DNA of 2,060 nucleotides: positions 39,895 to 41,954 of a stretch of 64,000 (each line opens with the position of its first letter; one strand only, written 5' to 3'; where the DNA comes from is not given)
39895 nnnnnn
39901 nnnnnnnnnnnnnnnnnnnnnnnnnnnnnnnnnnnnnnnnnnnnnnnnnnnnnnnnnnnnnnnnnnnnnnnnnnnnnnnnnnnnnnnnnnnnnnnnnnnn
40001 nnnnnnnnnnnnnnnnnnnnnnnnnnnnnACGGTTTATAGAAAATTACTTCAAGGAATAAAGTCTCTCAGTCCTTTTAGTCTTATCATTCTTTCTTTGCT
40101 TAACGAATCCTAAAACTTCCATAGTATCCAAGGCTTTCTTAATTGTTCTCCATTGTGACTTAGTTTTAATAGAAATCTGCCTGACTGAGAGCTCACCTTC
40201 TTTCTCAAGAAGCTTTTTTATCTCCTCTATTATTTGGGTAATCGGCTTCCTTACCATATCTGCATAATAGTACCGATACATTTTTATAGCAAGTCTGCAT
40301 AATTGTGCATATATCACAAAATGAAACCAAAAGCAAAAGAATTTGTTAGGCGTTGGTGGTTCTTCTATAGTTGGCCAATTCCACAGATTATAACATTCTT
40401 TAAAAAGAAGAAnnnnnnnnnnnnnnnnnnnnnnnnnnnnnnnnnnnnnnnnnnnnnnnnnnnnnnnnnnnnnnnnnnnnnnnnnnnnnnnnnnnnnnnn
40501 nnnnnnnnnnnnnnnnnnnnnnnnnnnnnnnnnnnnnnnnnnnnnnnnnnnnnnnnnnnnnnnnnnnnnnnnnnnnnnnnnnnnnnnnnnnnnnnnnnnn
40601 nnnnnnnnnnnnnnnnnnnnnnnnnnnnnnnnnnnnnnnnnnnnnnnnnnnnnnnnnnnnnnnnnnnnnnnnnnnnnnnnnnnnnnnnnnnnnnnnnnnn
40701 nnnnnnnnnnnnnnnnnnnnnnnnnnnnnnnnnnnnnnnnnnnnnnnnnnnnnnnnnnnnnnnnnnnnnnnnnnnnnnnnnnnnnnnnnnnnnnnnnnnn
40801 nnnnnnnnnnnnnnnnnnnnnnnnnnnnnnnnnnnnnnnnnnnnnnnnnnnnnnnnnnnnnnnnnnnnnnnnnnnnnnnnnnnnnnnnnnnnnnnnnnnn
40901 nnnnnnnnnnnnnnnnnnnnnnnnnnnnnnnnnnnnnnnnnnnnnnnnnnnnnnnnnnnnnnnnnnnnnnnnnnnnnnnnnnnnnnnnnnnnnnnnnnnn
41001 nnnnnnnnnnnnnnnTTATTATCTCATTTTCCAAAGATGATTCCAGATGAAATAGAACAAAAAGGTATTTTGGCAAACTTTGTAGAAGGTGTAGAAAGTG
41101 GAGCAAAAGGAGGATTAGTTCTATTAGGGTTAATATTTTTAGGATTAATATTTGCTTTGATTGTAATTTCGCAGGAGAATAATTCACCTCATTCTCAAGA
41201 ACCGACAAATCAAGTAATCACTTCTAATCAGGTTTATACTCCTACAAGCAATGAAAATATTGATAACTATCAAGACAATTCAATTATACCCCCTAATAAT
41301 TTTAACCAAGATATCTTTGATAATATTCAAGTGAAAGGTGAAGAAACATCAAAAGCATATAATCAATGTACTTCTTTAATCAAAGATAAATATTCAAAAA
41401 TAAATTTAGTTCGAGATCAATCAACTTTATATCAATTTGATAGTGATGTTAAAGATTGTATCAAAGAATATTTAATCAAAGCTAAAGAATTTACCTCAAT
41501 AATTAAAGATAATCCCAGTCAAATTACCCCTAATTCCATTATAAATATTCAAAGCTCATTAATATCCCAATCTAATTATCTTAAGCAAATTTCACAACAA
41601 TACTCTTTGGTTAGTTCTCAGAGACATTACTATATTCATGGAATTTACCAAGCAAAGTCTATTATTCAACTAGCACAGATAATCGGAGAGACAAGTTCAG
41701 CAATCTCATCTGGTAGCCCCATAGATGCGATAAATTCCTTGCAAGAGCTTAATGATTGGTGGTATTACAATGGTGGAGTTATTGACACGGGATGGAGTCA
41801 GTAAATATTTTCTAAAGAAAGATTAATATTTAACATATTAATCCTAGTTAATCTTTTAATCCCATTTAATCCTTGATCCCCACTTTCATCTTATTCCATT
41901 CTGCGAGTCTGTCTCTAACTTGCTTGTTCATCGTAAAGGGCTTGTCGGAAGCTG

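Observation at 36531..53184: Complete casposon with perfect 45-bp TIRs and a 14-bp TSD, inserted at the 3' end of tRNA-Gln(UUG)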

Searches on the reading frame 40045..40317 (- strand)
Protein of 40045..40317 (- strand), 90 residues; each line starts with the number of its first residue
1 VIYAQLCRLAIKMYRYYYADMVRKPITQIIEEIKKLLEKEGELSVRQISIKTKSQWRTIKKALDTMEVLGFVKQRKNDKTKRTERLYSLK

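Call 11: search_protein_families(library=pfam, proteins=[window:40045-40317:-], max_evalue=0.01)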
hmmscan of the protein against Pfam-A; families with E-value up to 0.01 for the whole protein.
window:40045-40317:- (90 aa): 1 family
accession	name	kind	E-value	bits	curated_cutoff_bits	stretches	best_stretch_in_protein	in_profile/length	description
PF09012.17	FeoC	-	0.009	16.6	21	0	30-79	2-51/69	FeoC like transcriptional regulator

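Call 12: search_protein_families(library=ncbifam, proteins=[window:40045-40317:-], max_evalue=0.01)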
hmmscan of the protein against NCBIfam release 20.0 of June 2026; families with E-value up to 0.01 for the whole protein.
window:40045-40317:- (90 aa): 4 families
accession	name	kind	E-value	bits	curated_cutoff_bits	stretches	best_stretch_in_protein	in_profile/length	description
TIGR01884.1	cas_HTH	subfamily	0.00052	19.5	60.2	1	32-83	146-196/202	CRISPR-associated CARF protein Csa3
NF053606.1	Sta1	subfamily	0.0023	18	80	1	33-87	26-79/100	Sta1 family transcriptional regulator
NF040939.2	trans_reg_lrs14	equivalog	0.0067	16.4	90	1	32-82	26-76/103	Lrs14 family HTH-type transcriptional regulator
NF011671.1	PRK15090.1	equivalog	0.0072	15.6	275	1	33-88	19-75/256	DNA-binding transcriptional regulator KdgR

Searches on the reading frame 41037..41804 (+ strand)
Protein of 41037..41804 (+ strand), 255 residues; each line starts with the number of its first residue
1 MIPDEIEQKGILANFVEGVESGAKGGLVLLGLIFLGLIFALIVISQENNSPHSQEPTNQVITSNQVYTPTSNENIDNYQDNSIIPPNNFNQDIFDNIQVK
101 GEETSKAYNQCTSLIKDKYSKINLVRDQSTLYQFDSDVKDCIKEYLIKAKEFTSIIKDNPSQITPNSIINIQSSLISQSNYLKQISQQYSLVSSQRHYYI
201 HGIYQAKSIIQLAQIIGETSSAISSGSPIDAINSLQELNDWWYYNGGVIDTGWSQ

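Call 14: search_protein_families(library=padloc, proteins=[window:41037-41804:+], max_evalue=0.01)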
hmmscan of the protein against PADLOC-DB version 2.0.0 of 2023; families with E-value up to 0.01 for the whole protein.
window:41037-41804:+ (255 aa): 1 family
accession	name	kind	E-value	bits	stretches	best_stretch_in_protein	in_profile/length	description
PDLC01400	Cas8a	-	0.00075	16.9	1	84-139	61-115/381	CAS-I-A; effector_LS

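Call 52: search_protein_families(library=pfam, proteins=[window:41037-41804:+], max_evalue=1)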
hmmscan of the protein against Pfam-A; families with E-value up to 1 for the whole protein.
window:41037-41804:+ (255 aa): 1 family
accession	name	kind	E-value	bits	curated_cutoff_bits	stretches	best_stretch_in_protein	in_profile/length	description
PF06291.16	Lambda_Bor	-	0.085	13.4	25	1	185-220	10-43/75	Bor protein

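Call 107: search_protein_families(library=phrogs, proteins=[window:41037-41804:+], max_evalue=0.01)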
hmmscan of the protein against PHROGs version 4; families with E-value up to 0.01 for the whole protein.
window:41037-41804:+ (255 aa): 0 families
